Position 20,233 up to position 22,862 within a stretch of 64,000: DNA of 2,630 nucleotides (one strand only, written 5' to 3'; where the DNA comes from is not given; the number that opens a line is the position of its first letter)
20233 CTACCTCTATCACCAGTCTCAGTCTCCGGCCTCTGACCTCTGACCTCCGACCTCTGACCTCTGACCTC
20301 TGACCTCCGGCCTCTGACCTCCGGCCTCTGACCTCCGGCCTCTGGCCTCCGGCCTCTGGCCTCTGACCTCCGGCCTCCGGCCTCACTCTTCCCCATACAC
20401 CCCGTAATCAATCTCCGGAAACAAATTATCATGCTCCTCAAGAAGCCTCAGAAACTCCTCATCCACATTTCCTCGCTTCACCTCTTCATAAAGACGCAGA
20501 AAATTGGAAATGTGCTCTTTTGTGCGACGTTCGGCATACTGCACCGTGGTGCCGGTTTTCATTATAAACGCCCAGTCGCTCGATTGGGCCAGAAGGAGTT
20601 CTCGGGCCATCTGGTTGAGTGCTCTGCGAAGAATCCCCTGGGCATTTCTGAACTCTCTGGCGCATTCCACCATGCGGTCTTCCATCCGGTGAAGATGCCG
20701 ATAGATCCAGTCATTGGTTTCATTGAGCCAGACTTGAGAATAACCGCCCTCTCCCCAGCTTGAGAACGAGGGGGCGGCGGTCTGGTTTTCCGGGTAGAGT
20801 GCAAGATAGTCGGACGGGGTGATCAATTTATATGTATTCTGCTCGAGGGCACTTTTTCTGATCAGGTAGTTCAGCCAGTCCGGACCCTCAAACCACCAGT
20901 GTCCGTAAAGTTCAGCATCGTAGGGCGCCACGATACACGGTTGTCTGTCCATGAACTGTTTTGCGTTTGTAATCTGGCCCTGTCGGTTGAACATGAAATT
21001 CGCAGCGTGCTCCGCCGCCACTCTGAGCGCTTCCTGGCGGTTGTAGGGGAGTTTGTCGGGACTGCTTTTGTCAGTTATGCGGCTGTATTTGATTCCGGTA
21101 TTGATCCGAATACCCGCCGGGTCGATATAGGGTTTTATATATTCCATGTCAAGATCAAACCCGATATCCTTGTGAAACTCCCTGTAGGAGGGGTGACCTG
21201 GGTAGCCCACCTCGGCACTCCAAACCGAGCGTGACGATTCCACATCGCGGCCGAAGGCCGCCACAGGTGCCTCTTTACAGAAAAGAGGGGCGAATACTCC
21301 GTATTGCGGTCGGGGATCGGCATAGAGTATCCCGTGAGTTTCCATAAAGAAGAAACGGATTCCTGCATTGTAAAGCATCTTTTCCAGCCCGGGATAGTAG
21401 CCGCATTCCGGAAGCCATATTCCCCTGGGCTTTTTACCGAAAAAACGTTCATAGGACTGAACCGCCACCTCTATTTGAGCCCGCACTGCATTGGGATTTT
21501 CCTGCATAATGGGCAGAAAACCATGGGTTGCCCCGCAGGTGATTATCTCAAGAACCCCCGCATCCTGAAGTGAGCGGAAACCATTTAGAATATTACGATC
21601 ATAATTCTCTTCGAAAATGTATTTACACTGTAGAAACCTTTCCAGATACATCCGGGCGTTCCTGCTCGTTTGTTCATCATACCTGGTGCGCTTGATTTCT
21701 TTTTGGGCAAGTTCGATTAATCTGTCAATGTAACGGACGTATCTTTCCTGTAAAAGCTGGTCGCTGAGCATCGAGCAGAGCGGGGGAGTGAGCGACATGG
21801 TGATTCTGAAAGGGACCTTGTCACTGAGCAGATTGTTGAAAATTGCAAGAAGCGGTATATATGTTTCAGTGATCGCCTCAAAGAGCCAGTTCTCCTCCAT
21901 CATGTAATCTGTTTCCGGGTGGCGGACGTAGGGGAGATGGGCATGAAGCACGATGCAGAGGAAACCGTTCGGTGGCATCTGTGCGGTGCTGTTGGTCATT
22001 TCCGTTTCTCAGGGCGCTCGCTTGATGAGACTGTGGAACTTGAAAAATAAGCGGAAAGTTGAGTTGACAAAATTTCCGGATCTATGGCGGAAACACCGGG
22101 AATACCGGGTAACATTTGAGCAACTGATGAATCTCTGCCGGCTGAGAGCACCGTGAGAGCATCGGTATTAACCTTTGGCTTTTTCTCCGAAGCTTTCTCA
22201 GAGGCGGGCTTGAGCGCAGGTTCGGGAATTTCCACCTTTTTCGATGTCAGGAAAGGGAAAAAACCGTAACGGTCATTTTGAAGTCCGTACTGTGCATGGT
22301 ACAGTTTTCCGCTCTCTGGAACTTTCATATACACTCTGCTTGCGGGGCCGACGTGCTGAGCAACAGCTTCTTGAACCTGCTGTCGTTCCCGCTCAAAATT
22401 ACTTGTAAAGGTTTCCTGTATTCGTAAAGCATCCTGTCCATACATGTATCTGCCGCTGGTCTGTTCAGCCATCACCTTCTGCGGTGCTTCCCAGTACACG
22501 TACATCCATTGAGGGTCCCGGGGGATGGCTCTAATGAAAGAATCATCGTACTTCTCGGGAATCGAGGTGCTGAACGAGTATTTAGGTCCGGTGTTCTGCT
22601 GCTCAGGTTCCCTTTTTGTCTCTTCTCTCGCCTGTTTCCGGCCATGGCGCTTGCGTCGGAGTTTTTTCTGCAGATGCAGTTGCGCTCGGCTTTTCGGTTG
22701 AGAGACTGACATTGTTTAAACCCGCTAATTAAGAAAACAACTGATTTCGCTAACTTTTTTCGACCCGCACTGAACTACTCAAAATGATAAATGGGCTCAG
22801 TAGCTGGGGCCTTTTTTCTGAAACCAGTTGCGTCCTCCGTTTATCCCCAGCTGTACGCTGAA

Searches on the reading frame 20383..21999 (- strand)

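Call 59: search_protein_families(library=pfam, proteins=[window:20383-21999:-], max_evalue=0.001)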
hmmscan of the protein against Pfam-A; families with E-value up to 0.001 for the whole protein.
window:20383-21999:- (538 aa): 2 families
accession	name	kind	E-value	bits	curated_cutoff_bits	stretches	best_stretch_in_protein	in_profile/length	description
PF09210.16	BE_C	-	5e-41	139.6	25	1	435-535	1-101/101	1,4-alpha-glucan branching enzyme, C-terminal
PF03065.20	Glyco_hydro_57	-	1e-39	137.1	21.2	1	16-405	2-285/291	Glycosyl hydrolase family 57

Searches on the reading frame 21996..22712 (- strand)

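Call 59: search_protein_families(library=pfam, proteins=[window:21996-22712:-], max_evalue=0.001)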
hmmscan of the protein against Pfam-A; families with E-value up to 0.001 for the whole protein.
window:21996-22712:- (238 aa): 1 family
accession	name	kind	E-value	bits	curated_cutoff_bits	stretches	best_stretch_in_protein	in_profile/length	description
PF16258.11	DUF4912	-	4.8e-14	53.1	29.4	1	55-167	1-112/118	Domain of unknown function (DUF4912)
